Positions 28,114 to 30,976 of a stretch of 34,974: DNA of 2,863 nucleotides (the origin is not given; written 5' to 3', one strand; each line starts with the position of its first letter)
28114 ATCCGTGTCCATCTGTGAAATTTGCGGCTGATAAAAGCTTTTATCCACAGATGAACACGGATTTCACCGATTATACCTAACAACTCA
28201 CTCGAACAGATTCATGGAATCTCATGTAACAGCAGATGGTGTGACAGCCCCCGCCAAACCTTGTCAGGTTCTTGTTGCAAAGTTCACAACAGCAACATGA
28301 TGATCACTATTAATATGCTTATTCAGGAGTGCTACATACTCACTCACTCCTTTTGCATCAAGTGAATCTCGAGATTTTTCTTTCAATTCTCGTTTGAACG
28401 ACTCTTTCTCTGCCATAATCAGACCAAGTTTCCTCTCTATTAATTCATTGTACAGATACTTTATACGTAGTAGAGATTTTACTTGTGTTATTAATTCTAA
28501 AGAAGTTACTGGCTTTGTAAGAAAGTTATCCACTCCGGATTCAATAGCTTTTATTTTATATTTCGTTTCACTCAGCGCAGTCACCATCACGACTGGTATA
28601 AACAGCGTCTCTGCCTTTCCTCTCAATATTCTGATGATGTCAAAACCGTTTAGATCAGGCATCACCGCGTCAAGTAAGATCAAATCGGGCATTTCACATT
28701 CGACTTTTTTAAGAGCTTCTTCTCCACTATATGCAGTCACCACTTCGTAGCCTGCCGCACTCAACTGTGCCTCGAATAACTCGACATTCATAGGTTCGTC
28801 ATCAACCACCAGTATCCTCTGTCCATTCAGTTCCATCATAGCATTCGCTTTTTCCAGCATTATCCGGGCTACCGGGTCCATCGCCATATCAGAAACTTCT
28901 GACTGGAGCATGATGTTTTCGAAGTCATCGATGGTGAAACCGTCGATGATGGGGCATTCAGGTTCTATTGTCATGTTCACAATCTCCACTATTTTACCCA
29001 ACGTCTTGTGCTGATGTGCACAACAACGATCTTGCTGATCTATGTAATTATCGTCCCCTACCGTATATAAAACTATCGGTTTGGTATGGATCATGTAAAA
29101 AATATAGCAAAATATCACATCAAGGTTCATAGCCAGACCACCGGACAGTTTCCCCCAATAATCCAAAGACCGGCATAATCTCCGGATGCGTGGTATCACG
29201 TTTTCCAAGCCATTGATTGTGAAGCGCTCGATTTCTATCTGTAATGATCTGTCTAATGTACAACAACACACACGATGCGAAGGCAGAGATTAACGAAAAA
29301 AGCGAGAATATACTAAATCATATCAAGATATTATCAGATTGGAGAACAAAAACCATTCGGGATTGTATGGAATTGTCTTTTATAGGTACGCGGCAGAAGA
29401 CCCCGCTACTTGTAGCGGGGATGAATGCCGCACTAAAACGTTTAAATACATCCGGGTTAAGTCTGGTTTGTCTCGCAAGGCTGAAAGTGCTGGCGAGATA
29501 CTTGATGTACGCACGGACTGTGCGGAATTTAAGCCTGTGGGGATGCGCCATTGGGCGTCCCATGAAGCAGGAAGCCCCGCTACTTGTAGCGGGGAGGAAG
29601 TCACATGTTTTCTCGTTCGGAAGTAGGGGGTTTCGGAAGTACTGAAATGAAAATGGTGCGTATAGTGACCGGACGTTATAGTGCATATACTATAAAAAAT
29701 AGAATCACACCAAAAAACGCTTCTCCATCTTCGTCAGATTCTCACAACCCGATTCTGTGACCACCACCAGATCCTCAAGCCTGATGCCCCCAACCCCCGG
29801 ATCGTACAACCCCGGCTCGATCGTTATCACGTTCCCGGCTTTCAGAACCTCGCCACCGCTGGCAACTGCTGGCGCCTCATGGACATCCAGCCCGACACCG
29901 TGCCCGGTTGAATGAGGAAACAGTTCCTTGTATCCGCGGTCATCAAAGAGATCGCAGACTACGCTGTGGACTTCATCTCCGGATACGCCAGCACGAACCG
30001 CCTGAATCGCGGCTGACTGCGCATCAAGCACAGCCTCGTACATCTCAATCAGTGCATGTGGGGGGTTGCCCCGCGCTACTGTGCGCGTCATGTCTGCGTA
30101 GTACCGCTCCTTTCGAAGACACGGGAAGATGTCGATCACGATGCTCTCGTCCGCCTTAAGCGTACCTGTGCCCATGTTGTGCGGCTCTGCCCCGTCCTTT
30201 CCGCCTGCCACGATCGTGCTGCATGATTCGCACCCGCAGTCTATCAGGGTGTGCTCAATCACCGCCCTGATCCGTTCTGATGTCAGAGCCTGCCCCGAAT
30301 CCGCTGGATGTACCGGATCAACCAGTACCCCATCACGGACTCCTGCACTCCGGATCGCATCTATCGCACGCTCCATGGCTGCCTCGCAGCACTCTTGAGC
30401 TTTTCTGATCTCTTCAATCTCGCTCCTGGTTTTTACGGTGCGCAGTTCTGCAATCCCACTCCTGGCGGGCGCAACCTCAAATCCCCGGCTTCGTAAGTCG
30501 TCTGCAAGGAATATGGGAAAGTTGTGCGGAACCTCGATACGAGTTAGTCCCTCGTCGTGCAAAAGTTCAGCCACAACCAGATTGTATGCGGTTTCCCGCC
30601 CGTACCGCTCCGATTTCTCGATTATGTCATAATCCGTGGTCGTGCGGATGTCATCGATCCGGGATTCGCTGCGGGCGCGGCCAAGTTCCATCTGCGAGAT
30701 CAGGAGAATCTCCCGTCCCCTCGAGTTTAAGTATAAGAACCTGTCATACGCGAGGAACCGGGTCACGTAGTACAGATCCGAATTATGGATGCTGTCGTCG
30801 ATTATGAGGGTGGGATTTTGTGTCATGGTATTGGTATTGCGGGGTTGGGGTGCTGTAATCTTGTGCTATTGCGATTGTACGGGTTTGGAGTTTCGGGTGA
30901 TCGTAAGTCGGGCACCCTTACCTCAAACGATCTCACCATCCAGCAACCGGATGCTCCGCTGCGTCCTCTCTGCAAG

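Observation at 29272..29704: Twin perfect 20-bp palindromes inside a GC-stem-rich non-coding region: candidate structured RNA or paired operators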

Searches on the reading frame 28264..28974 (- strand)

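Call 28: search_protein_families(library=pfam, proteins=[window:28264-28974:-], max_evalue=0.01)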
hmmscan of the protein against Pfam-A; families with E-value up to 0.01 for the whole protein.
window:28264-28974:- (236 aa): 1 family
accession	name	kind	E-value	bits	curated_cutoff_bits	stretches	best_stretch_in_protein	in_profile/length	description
PF00072.30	Response_reg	-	3.5e-27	95.2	30.2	1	54-165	1-110/111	Response regulator receiver domain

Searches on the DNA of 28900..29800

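Call 6: search_rna_families(source=window, start=28900, end=29800, threshold=evalue, max_evalue=10, show_alignments=3)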
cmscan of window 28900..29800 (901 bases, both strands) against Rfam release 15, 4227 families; matches with E-value up to 10: 4.
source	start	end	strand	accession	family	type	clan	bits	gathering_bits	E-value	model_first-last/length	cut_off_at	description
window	29504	29617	+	RF00062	HgcC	Gene;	-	23.7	50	0.0036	1-130/130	no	HgcC family RNA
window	29345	29421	-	RF02837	anti-hemB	Gene; sRNA;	-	17.3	49.5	0.28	1-81/81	no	Burkholderia RNA 7 (anti-hemB)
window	28965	29022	-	RF03047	RAGATH-16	Gene; sRNA;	-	15.6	65.6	6.5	1-72/72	no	RAGATH-16 RNA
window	29686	29786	-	RF02171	RFPL3-AS1_1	Gene; lncRNA;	-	14.1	70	0.95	1-88/88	no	RFPL3 antisense RNA 1 conserved region 1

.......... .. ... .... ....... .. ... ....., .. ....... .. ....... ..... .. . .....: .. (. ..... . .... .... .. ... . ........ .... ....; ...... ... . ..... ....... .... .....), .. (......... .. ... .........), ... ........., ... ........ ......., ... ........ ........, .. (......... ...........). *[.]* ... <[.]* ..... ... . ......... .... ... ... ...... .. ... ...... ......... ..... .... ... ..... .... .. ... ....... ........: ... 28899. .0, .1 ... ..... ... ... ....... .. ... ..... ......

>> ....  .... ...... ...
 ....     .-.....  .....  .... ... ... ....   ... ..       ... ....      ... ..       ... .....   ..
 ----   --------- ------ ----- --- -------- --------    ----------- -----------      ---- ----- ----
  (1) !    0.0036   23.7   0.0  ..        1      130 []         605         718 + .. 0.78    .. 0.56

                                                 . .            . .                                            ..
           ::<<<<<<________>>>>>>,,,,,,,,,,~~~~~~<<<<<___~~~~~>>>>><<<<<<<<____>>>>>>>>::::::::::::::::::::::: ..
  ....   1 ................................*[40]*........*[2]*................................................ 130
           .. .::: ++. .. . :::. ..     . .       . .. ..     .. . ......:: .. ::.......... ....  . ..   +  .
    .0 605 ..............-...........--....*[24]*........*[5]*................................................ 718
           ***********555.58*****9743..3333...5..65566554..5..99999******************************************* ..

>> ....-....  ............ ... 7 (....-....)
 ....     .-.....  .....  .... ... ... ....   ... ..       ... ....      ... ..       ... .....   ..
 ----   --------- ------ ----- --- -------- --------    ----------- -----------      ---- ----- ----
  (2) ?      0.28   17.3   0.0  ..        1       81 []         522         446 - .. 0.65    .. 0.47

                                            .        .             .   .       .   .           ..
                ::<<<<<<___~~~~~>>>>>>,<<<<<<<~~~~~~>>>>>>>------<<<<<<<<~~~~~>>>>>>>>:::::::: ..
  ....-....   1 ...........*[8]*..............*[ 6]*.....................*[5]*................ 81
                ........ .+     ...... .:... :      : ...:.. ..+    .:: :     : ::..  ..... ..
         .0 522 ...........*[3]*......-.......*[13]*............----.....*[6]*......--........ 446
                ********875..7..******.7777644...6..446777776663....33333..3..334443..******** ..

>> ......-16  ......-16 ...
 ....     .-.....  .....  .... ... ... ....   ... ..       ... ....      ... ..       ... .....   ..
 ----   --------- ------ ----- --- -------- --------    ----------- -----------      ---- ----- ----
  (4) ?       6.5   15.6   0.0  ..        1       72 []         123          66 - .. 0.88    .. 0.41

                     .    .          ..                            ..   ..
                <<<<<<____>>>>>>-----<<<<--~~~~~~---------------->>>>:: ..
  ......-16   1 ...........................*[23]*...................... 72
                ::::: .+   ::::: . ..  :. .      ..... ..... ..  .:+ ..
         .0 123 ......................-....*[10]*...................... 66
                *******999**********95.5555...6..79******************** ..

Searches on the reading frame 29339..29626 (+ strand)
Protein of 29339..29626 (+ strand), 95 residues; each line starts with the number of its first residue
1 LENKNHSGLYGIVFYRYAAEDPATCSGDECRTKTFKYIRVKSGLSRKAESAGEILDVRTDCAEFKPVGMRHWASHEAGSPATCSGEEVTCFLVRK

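Call 28: search_protein_families(library=pfam, proteins=[window:29339-29626:+], max_evalue=0.01)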
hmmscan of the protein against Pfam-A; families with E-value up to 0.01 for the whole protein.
window:29339-29626:+ (95 aa): 0 families

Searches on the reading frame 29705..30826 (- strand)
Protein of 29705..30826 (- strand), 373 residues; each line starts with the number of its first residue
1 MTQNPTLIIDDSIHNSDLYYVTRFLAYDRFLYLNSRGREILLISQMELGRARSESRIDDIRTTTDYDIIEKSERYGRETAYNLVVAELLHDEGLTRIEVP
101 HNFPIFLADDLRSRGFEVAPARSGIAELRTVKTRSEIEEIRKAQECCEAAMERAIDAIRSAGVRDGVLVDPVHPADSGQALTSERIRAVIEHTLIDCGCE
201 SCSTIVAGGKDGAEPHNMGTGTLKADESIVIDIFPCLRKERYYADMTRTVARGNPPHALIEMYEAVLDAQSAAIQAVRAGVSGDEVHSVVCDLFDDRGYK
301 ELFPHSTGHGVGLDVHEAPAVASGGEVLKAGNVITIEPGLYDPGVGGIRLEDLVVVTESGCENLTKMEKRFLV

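Call 24: find_encoding_contigs(protein=window:29705-30826:-, flank=4000, max_places=8)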
Protein window:29705-30826:- (373 aa): 12 contigs read that carry it; 7 places shown.
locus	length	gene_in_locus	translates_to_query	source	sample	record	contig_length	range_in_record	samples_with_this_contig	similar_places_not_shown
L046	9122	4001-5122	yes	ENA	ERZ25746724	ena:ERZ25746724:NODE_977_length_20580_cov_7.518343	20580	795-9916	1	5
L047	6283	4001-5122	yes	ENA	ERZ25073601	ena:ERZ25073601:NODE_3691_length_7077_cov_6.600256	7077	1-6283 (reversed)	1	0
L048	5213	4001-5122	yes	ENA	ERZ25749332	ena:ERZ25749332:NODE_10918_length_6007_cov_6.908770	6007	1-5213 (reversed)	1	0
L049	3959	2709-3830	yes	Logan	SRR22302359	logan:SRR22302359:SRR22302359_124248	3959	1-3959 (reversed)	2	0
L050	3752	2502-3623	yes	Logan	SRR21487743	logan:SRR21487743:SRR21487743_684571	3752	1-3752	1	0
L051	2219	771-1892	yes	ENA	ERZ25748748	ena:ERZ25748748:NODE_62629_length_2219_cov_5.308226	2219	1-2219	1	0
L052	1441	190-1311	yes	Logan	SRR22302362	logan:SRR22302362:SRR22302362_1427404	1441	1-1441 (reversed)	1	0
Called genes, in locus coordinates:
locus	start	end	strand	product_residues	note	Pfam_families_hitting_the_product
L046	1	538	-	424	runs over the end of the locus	PF04055:Radical_SAM, PF13186:SPASM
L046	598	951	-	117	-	PF06677:Auto_anti-p27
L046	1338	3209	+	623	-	PF03193:RsgA_GTPase (faint), PF02463:SMC_N (faint), PF00005:ABC_tran, PF13555:AAA_29 (faint), PF13304:AAA_21 (faint), PF00005:ABC_tran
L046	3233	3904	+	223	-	PF00005:ABC_tran, PF02463:SMC_N (faint), PF13304:AAA_21 (faint)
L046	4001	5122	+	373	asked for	PF00557:Peptidase_M24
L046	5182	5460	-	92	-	-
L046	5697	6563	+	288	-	PF00072:Response_reg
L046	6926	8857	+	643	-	PF03063:Prismane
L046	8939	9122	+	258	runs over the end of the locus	PF01656:CbiA, PF02374:ArsA_ATPase (faint), PF07015:VirC1 (faint), PF09140:MipZ (weak), PF10609:ParA, PF13614:AAA_31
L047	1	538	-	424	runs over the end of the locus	PF04055:Radical_SAM, PF13186:SPASM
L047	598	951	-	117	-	PF06677:Auto_anti-p27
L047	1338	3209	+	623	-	PF03193:RsgA_GTPase (faint), PF02463:SMC_N (faint), PF00005:ABC_tran, PF13555:AAA_29 (faint), PF13304:AAA_21 (faint), PF00005:ABC_tran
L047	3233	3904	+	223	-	PF00005:ABC_tran, PF02463:SMC_N (faint), PF13304:AAA_21 (faint)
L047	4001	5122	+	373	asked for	PF00557:Peptidase_M24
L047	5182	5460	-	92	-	-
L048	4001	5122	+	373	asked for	PF00557:Peptidase_M24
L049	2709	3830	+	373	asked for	PF00557:Peptidase_M24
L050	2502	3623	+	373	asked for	PF00557:Peptidase_M24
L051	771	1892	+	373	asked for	PF00557:Peptidase_M24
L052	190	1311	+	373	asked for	PF00557:Peptidase_M24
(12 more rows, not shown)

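Call 27: find_related_loci(query=window:29705-30826:-, collection=metagenome_contigs, flank=3000)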
Query window:29705-30826:- (373 aa) in metagenome_contigs; peptide patterns used: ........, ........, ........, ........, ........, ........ (x = any residue, [..] = any of these).
44 stretches matched a pattern; 6 encode a relative of the query (tblastn E <= 1e-3); 6 distinct loci.
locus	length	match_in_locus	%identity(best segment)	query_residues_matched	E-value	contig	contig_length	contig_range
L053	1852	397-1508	94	1-373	0e+0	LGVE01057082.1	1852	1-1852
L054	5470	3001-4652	45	7-373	7e-107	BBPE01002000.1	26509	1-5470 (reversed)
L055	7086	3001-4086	49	15-373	3e-106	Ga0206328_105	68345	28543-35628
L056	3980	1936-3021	49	15-373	2e-106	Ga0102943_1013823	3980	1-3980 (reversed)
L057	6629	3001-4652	45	7-373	7e-107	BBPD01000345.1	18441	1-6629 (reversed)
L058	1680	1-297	97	275-373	1e-60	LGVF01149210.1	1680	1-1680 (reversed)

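Call 28: search_protein_families(library=pfam, proteins=[window:29705-30826:-], max_evalue=0.01)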
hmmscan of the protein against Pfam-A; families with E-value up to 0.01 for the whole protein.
window:29705-30826:- (373 aa): 2 families
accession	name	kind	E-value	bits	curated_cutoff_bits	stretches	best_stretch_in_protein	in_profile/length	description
PF00557.29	Peptidase_M24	-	2.9e-55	187.7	23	1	138-358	1-208/208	Metallopeptidase family M24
PF01321.24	Creatinase_N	-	0.00063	20.7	22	1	14-92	21-88/128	Creatinase/Prolidase N-terminal domain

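Call 51: list_cluster_members(proteins=[window:29705-30826:-, window:25970-27901:-])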
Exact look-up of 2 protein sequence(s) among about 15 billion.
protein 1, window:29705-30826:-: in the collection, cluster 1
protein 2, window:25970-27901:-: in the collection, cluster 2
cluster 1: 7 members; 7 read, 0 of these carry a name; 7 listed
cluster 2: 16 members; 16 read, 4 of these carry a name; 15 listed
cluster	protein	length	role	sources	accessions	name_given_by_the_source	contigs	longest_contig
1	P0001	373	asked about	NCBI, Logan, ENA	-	-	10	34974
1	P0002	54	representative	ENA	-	-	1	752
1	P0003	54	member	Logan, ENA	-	-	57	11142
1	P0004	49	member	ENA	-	-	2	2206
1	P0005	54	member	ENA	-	-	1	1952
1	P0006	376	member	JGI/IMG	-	-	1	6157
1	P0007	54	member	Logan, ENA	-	-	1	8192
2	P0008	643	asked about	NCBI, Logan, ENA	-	-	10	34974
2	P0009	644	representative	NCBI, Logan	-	-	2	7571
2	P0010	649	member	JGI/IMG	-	carbon-monoxide dehydrogenase catalytic subunit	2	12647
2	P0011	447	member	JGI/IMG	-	carbon-monoxide dehydrogenase catalytic subunit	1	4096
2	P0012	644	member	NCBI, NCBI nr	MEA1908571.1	MAG: anaerobic carbon-monoxide dehydrogenase catalytic subunit [Euryarchaeota archaeon] | anaerobic carbon-monoxide dehydrogenase catalytic subunit [Euryarchaeota archaeon]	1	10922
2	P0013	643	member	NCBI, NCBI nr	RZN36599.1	MAG: anaerobic carbon-monoxide dehydrogenase catalytic subunit [Methanosarcinales ...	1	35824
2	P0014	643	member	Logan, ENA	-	-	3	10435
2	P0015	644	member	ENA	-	-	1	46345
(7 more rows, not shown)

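Call 52: find_encoding_contigs(protein=P0013, flank=5000, max_places=3)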
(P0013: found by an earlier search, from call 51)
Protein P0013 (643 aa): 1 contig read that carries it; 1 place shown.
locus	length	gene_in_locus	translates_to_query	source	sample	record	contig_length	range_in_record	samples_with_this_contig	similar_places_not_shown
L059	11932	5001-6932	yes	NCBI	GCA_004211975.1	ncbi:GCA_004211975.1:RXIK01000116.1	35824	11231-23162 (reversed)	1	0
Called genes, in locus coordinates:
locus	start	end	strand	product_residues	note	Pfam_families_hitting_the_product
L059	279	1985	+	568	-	PF02463:SMC_N (faint), PF03193:RsgA_GTPase (faint), PF00005:ABC_tran, PF13304:AAA_21 (faint), PF13555:AAA_29 (faint), PF00005:ABC_tran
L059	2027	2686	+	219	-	PF00005:ABC_tran, PF02463:SMC_N (faint)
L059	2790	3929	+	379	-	PF00557:Peptidase_M24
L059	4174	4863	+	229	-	PF00072:Response_reg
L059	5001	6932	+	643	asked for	PF03063:Prismane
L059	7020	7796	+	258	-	PF01656:CbiA, PF02374:ArsA_ATPase (weak), PF07015:VirC1 (faint), PF09140:MipZ (weak), PF10609:ParA, PF13614:AAA_31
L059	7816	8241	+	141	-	PF00571:CBS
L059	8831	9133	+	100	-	PF04242:DUF424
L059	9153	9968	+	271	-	PF23435:DUF7121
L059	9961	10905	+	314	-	PF11932:DUF3450 (faint), PF23435:DUF7121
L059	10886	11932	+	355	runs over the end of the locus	PF08735:DUF1786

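Call 53: find_encoding_contigs(protein=P0015, flank=5000, max_places=3)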
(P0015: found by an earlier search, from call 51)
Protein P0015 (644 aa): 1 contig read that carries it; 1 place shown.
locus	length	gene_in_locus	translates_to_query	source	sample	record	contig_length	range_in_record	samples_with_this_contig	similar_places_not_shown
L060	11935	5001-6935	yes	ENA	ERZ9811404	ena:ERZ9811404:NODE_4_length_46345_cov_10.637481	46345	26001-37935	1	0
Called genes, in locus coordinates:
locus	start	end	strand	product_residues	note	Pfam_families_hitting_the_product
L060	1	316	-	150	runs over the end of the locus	PF00583:Acetyltransf_1, PF13673:Acetyltransf_10, PF13508:Acetyltransf_7, PF08445:FR47 (weak)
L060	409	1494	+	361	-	PF00478:IMPDH (faint), PF01070:FMN_dh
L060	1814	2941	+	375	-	PF00291:PALP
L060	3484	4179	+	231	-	PF00072:Response_reg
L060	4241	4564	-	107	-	-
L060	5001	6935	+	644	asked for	PF03063:Prismane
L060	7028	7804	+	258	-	PF01656:CbiA, PF02374:ArsA_ATPase (weak), PF07015:VirC1 (faint), PF09140:MipZ (faint), PF10609:ParA, PF13614:AAA_31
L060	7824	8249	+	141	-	PF00571:CBS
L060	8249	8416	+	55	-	-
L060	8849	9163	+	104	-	PF04242:DUF424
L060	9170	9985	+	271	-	PF23435:DUF7121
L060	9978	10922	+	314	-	PF11932:DUF3450 (faint), PF23435:DUF7121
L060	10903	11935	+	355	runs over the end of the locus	PF08735:DUF1786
